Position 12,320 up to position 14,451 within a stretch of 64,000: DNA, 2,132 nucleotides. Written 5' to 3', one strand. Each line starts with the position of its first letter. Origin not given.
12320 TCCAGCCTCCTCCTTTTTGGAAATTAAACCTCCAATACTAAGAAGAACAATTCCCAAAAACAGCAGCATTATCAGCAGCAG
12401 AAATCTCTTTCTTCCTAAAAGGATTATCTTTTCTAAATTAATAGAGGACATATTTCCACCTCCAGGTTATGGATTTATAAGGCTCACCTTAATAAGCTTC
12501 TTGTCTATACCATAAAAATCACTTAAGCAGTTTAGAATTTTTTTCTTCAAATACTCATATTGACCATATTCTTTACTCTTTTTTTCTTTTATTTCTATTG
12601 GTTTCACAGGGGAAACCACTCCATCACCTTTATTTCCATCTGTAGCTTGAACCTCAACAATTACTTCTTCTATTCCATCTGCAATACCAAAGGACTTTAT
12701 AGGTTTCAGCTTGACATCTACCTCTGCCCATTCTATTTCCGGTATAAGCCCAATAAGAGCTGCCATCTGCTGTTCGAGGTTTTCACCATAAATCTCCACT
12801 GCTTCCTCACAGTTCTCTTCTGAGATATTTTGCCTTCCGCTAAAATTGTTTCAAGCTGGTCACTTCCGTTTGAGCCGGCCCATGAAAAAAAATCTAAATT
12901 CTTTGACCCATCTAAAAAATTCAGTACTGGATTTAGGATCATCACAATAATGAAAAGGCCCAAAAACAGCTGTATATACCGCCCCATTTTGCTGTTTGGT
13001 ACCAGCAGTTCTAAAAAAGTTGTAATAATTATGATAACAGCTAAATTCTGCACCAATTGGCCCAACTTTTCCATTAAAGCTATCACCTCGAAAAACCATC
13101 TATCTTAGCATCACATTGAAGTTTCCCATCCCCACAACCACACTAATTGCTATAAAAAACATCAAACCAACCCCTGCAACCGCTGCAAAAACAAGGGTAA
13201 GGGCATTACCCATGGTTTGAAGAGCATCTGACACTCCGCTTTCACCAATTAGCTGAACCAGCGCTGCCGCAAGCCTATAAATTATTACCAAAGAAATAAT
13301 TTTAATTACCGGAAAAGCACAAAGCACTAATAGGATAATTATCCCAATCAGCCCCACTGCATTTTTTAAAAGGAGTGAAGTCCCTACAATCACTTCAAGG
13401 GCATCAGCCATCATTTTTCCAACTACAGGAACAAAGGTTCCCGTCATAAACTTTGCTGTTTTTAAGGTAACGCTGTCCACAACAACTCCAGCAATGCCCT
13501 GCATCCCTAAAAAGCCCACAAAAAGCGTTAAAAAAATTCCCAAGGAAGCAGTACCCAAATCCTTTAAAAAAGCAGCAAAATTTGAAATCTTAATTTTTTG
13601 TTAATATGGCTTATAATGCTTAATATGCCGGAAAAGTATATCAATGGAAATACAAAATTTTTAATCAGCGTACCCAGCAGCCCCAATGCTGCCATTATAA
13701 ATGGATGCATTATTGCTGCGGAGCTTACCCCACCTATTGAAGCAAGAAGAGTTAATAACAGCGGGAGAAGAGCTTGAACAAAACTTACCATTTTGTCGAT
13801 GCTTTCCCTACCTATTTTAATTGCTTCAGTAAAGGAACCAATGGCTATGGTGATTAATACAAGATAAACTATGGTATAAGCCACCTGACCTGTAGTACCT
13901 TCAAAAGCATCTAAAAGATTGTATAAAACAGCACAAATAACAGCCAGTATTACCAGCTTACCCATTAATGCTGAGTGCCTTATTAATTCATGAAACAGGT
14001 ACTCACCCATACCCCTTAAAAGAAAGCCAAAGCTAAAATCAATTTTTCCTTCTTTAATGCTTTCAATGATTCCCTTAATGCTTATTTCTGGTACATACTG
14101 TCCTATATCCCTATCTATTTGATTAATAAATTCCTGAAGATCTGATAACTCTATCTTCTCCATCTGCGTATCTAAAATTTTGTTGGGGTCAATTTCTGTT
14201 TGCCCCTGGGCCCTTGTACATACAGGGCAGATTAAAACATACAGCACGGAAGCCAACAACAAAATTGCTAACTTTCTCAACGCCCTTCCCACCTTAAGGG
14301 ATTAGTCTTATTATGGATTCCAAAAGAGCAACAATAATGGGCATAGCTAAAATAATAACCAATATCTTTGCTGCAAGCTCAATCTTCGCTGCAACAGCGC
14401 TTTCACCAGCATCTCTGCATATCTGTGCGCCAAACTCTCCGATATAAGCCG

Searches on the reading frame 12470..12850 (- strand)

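Call 45: search_protein_families(library=ncbifam, proteins=[window:12470-12850:-], max_evalue=0.001)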
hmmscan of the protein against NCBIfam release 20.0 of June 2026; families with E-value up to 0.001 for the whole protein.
window:12470-12850:- (127 aa): 0 families

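Call 47: search_protein_families(library=pfam, proteins=[window:12470-12850:-], max_evalue=0.001)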
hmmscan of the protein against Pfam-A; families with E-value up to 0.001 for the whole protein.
window:12470-12850:- (127 aa): 1 family
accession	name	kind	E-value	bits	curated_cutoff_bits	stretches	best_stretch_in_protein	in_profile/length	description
PF09581.16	Spore_III_AF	-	1.9e-14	54.5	28.3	1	7-122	70-184/185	Stage III sporulation protein AF (Spore_III_AF)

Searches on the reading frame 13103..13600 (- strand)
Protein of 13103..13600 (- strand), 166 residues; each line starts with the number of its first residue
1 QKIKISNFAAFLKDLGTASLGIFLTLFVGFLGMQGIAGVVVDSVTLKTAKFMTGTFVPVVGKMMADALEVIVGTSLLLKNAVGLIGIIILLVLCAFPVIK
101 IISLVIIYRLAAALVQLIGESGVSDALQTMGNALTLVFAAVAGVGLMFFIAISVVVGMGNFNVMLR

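Call 45: search_protein_families(library=ncbifam, proteins=[window:13103-13600:-], max_evalue=0.001)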
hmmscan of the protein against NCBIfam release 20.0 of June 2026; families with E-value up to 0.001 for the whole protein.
window:13103-13600:- (166 aa): 1 family
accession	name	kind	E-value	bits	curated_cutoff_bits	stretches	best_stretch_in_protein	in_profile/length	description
TIGR02829.1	spore_III_AE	equivalog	4.3e-52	177.6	247.45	1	2-157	224-379/381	stage III sporulation protein AE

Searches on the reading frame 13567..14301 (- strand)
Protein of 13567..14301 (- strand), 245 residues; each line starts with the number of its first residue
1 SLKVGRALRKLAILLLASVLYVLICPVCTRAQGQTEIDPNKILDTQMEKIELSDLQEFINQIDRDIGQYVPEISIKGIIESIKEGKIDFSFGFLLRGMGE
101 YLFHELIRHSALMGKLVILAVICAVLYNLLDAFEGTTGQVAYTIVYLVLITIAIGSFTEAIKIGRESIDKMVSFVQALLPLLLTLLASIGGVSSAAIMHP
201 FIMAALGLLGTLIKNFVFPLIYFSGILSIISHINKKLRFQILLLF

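Call 45: search_protein_families(library=ncbifam, proteins=[window:13567-14301:-], max_evalue=0.001)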
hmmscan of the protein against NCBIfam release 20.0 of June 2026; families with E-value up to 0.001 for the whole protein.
window:13567-14301:- (245 aa): 1 family
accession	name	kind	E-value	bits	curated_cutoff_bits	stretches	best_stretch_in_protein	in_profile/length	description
TIGR02829.1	spore_III_AE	equivalog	2.5e-51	175.1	247.45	1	8-239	1-227/381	stage III sporulation protein AE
